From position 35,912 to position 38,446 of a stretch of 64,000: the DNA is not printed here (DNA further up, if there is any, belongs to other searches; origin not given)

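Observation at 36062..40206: Stand-alone VirD4/TraG coupling-protein gene co-operonic with two lipoproteins, one LpoB-like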

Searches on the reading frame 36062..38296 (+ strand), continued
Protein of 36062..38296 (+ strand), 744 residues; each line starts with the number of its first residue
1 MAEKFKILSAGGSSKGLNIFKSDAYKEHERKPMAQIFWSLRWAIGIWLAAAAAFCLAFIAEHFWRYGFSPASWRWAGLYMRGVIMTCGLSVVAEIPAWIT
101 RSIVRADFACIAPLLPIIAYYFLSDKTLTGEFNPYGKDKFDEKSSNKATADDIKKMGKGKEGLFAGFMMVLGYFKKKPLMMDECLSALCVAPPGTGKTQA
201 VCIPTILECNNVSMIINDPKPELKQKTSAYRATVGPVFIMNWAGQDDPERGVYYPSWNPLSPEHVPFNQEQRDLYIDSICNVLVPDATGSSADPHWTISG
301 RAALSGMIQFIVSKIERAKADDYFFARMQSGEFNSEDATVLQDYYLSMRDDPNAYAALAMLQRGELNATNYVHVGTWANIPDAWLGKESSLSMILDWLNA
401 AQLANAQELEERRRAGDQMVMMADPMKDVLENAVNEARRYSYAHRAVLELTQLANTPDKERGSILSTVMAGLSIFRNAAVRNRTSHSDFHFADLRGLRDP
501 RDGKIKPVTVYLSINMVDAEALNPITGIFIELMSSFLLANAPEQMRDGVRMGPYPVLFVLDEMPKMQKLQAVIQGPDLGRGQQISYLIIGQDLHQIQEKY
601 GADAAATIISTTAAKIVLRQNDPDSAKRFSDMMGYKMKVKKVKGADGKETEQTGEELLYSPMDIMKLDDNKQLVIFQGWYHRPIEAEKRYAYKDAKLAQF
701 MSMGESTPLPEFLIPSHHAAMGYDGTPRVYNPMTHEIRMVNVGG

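Call 28: find_encoding_contigs(protein=P0408, flank=10000, max_places=2)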
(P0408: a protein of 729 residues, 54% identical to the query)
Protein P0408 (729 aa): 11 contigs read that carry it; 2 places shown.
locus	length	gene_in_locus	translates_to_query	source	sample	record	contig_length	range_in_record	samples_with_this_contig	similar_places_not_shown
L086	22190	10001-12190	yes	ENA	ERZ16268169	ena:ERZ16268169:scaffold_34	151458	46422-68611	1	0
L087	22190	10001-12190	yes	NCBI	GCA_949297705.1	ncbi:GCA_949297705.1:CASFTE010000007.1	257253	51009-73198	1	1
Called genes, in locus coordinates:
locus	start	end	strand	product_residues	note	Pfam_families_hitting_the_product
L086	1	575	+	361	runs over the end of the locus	PF03054:tRNA_Me_trans, PF20259:tRNA_Me_trans_M, PF20258:tRNA_Me_trans_C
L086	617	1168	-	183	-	PF02834:LigT_PEase, PF13563:2_5_RNA_ligase2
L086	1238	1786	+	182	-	PF01327:Pep_deformylase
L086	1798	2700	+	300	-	PF00551:Formyl_trans_N, PF02911:Formyl_trans_C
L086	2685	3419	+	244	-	PF01416:PseudoU_synth_1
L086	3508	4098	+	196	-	-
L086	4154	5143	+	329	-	PF06707:DUF1194 (faint), PF00092:VWA, PF13519:VWA_2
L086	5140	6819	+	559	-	PF13519:VWA_2 (weak), PF07719:TPR_2 (weak)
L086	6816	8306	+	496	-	PF13584:BatD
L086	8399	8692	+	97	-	PF00830:Ribosomal_L28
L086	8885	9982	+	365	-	-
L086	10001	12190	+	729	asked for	PF02534:T4SS-DNA_transf, PF10412:TrwB_AAD_bind, PF12696:TraG-D_C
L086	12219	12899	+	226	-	-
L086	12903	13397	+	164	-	-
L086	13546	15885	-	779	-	-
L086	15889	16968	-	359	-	-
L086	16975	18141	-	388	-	-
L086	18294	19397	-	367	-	PF03702:AnmK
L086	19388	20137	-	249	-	PF01553:Acyltransferase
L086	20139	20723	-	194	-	PF02698:DUF218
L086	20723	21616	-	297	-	-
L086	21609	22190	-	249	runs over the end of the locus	PF00005:ABC_tran, PF13304:AAA_21 (faint)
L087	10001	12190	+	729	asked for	PF02534:T4SS-DNA_transf, PF10412:TrwB_AAD_bind, PF12696:TraG-D_C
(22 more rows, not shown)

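Call 31: find_related_loci(query=A1, collection=metagenome_contigs, flank=10000)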
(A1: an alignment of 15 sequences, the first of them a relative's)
Query A1 (712 aa) in metagenome_contigs; peptide patterns used: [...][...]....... (x = any residue, [..] = any of these).
430 stretches matched a pattern; 225 encode a relative of the query (tblastn E <= 1e-3); the best 80 are kept; 80 distinct loci.
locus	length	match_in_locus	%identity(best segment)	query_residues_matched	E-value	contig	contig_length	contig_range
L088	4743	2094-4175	51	9-705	0e+0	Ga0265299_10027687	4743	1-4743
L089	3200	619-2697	50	10-705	0e+0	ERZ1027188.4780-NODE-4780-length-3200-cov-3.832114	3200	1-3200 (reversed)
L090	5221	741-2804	49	15-705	0e+0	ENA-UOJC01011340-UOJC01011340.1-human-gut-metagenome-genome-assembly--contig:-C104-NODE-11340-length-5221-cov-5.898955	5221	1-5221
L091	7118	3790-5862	49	15-705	0e+0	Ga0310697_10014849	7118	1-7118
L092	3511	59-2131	48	15-705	0e+0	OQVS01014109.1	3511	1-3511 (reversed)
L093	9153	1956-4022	49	14-705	0e+0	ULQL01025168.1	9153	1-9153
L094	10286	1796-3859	49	15-705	0e+0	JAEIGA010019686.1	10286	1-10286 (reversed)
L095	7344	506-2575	47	15-705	0e+0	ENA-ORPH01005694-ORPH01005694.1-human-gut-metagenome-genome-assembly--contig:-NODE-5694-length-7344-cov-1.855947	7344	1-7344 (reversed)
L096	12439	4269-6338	47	15-705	0e+0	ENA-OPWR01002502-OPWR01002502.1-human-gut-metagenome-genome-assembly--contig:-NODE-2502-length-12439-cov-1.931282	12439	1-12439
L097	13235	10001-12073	48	15-705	0e+0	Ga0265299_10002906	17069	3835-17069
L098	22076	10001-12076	49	11-705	0e+0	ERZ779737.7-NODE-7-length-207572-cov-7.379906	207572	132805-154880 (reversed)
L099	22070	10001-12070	47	15-705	0e+0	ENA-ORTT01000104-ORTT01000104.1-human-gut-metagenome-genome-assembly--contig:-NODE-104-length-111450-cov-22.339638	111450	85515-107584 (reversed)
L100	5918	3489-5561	48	15-705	0e+0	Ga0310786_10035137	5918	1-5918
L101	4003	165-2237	48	15-705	0e+0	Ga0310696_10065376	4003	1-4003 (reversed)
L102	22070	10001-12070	47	15-705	0e+0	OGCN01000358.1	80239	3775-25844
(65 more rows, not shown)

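Call 45: search_protein_families(library=padloc, proteins=[window:36062-38296:+, L084:8686-9987:+, L084:12237-12851:+, L098:12367-13428:+, L084:12817-13284:+, L084:5522-6607:+, L084:6693-8123:+], max_evalue=0.1)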
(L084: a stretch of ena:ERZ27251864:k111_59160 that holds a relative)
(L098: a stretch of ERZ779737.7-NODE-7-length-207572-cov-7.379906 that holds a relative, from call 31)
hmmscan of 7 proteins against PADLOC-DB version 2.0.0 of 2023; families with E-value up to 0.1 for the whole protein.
window:36062-38296:+ (744 aa): 1 family
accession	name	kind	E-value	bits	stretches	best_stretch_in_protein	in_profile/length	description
PDLC04140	mad8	-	5.2e-07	27.5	1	188-636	31-269/314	mads_8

L084:8686-9987:+ (433 aa): 0 families

L084:12237-12851:+ (204 aa): 0 families

L098:12367-13428:+ (353 aa): 0 families

L084:12817-13284:+ (155 aa): 0 families

L084:5522-6607:+ (361 aa): 0 families

L084:6693-8123:+ (476 aa): 0 families

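Call 49: search_solved_structures(query=A6, max_evalue=0.01)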
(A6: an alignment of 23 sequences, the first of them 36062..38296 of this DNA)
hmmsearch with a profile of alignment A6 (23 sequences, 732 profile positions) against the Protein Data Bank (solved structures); distinct sequences matched with E-value up to 0.01: 4.
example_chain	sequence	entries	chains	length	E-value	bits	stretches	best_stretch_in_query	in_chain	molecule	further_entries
8dol_A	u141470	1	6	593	4.5e-13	51.6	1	435-709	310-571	Cag pathogenicity island protein (Cag5)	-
6sz9_A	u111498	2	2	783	0.0004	22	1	519-684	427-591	IcmO (DotL)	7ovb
1gl6_A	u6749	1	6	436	0.00064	21.3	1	525-664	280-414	ATPASE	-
1e9r_A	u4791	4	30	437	0.00064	21.3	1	525-664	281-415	CONJUGAL TRANSFER PROTEIN TRWB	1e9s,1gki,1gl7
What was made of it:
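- On Type IV coupling protein (VirD4/TraG/TrwB): The profile hits Cag5 at 4.5e-13, DotL at 4e-4 and TrwB at 6e-4 (call 49).
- Closest known: Legionella DotM-DotL. Different: The T4CP profile matches DotL only at 4e-4 (call 49).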

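Call 61: find_encoding_contigs(protein=P0250, flank=10000, max_places=2)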
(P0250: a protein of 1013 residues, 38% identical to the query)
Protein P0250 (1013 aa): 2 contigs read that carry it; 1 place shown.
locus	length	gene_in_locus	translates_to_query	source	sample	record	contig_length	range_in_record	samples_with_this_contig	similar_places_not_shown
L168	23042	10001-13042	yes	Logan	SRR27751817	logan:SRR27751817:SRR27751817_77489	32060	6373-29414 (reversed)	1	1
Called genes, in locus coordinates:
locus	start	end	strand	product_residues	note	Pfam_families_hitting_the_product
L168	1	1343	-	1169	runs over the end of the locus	PF13395:HNH_4 (faint), PF18541:RuvC_III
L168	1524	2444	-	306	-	PF01867:Cas_Cas1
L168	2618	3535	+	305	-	PF00892:EamA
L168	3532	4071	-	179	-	PF13673:Acetyltransf_10, PF00583:Acetyltransf_1, PF13508:Acetyltransf_7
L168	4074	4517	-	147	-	-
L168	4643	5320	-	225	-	PF00132:Hexapep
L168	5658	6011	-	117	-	-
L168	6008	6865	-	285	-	PF20434:BD-FAE (faint), PF00561:Abhydrolase_1, PF12146:Hydrolase_4, PF12697:Abhydrolase_6 (weak)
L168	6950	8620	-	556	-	PF01268:FTHFS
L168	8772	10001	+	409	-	PF13599:Pentapeptide_4, PF13576:Pentapeptide_3, PF00805:Pentapeptide, PF13576:Pentapeptide_3 (weak), PF00805:Pentapeptide (weak)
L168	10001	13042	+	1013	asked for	PF02534:T4SS-DNA_transf, PF10412:TrwB_AAD_bind (weak), PF12696:TraG-D_C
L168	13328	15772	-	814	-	PF00343:Phosphorylase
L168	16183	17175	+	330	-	PF00702:Hydrolase, PF13419:HAD_2 (faint), PF13242:Hydrolase_like (weak)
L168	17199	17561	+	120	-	-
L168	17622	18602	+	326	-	PF00702:Hydrolase, PF13419:HAD_2 (faint), PF13242:Hydrolase_like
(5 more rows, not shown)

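Call 62: find_encoding_contigs(protein=P0253, flank=10000, max_places=2)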
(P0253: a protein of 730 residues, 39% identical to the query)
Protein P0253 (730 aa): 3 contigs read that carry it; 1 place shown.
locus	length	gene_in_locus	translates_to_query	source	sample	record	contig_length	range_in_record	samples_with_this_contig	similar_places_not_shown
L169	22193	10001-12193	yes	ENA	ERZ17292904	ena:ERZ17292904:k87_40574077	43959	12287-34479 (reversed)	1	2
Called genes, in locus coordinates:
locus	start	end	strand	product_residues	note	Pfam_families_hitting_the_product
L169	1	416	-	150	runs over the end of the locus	PF09424:YqeY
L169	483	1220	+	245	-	PF01478:Peptidase_A24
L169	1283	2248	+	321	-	PF13413:HTH_25, PF13464:RodZ_C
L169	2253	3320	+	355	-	PF03462:PCRF, PF00472:RF-1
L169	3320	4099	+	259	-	PF07669:Eco57I (weak), PF13489:Methyltransf_23 (faint), PF05175:MTS, PF13847:Methyltransf_31, PF08242:Methyltransf_12 (weak), PF13649:Methyltransf_25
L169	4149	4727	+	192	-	PF13302:Acetyltransf_3, PF00583:Acetyltransf_1 (weak)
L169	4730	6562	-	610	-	PF02518:HATPase_c (weak), PF13589:HATPase_c_3, PF01119:DNA_mis_repair, PF08676:MutL_C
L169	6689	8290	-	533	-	PF00342:PGI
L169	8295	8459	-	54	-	-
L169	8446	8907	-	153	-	PF01252:Peptidase_A8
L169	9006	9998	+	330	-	PF00805:Pentapeptide (weak), PF13576:Pentapeptide_3 (weak), PF13599:Pentapeptide_4 (weak), PF00805:Pentapeptide (weak)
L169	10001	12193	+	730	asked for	PF02534:T4SS-DNA_transf, PF10412:TrwB_AAD_bind, PF12696:TraG-D_C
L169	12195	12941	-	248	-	-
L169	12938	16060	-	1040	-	PF00580:UvrD-helicase, PF01443:Viral_helicase1 (faint), PF13245:AAA_19 (weak), PF12705:PDDEXK_1 (faint), PF13361:UvrD_C, PF13538:UvrD_C_2 (weak)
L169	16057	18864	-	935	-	PF12705:PDDEXK_1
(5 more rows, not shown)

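Call 67: search_dna_similar(query=window:36062-38296:+, collection=plasmids, mode=protein, max_rows=12)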
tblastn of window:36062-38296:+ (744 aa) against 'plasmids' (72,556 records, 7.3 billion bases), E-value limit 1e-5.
Records with a match: 836; places in all: 887; records where one place covers at least 80% of the query: 1.
Best place of each record, by identity: <60% 836.
By first word of the organism name: uncultured 75; Klebsiella 52; Neisseria 52; Pseudomonas 50; Escherichia 49; Citrobacter 39; Bacillus 35; Sinorhizobium 35; Campylobacter 33; Enterobacter 29; and 111 more.
By predicted mobility (MOB-suite, as given by PLSDB): conjugative 596; non-mobilizable 131; mobilizable 109.
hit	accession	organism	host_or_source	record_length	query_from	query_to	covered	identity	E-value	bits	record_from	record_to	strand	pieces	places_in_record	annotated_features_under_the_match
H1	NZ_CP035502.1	Sphingosinicella sp. BN140058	Cell culture,soil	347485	68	717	87%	30.2%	2e-74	271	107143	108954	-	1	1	type IV secretory system conjugative DNA transfer family protein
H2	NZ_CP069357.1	Microvirga sp. VF16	Vachellia farnesiana,Cell culture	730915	162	717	74%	33.6%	8e-49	293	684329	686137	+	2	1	type IV secretory system conjugative DNA transfer family protein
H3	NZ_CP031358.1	Erythrobacter aureus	marine sediment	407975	134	713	78%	30.0%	2e-70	259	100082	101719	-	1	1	type IV secretory system conjugative DNA transfer family protein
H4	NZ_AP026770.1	Helicobacter suis HS1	Sus scrofa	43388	160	700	73%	25.3%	1e-26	124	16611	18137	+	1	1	type IV secretory system conjugative DNA transfer family protein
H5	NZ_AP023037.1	Helicobacter suis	Sus scrofa domesticus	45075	160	699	73%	25.3%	2e-26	124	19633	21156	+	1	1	type IV secretory system conjugative DNA transfer family protein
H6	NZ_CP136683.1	Thalassospira lucentensis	Macrocystis pyrifera gametophyte,Whole ...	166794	133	711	57%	31.1%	1e-28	196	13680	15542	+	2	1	type IV secretory system conjugative DNA transfer family protein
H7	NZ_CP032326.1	Azospirillum argentinense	soil sample,Agricultural field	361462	129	702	58%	28.5%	2e-24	174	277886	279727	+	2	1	type IV secretory system conjugative DNA transfer family protein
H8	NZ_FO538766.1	Magnetospira sp. QH-2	-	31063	139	630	45%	34.7%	8e-19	195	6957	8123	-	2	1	type IV secretory system conjugative DNA transfer family protein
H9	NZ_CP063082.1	Helicobacter cinaedi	Homo sapiens,isolate,blood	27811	104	601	67%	23.2%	1e-12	80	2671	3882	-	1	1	type IV secretory system conjugative DNA transfer family protein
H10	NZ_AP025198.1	Helicobacter cinaedi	Cricetinae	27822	104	601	67%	23.2%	2e-12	79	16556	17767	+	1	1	type IV secretory system conjugative DNA transfer family protein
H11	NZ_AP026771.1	Helicobacter suis HS1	Sus scrofa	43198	160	699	50%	29.2%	9e-10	140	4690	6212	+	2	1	type IV secretory system conjugative DNA transfer family protein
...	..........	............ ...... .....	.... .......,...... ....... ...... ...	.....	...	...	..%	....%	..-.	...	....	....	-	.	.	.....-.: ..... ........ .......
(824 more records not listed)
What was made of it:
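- Closest known: VirD4/TraG/TrwB/Cagbeta type IV coupling proteins of conjugative and effector T4SSs. Same: The best plasmid relatives are alphaproteobacterial, at about 30% identity (call 67).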

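Call 68: search_dna_similar(query=L086:12219-12899:+, collection=phages, mode=protein, max_evalue=0.01, max_rows=12)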
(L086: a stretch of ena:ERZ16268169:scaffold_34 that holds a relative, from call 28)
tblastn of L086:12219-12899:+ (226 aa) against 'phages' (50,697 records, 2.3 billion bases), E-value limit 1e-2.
Records with a match: 7; places in all: 7; records where one place covers at least 80% of the query: 0.
Best place of each record, by identity: <60% 7.
By first word of the organism name: Bacillus 7.
By host as written in the record: Bacillus subtilis BEST7003 5; Bacillus subtilis Delta6 2.
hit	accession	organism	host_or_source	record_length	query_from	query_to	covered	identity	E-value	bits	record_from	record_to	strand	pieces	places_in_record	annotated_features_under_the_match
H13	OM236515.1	Bacillus phage SPR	Bacillus subtilis BEST7003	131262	58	187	58%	25.5%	2e-5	50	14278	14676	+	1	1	hypothetical protein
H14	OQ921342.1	Bacillus phage SPbetaL2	Bacillus subtilis BEST7003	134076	58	187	58%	25.5%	2e-5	50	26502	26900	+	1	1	hypothetical protein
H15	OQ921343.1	Bacillus phage SPbetaL3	Bacillus subtilis BEST7003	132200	58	187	58%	25.5%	2e-5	50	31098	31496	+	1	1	hypothetical protein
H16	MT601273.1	Bacillus phage vB_BsuS-Goe12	Bacillus subtilis Delta6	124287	58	187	58%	25.5%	3e-5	50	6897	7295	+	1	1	hypothetical: hypothetical protein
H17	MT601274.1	Bacillus phage vB_BsuS-Goe13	Bacillus subtilis Delta6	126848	58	187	58%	25.5%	3e-5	50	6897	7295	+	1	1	hypothetical: hypothetical protein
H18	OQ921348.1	Bacillus phage SPbetaL8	Bacillus subtilis BEST7003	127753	58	187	58%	23.9%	3e-5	50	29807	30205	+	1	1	hypothetical protein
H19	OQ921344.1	Bacillus phage SPbetaL4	Bacillus subtilis BEST7003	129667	58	187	58%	23.9%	3e-5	50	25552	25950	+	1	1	hypothetical protein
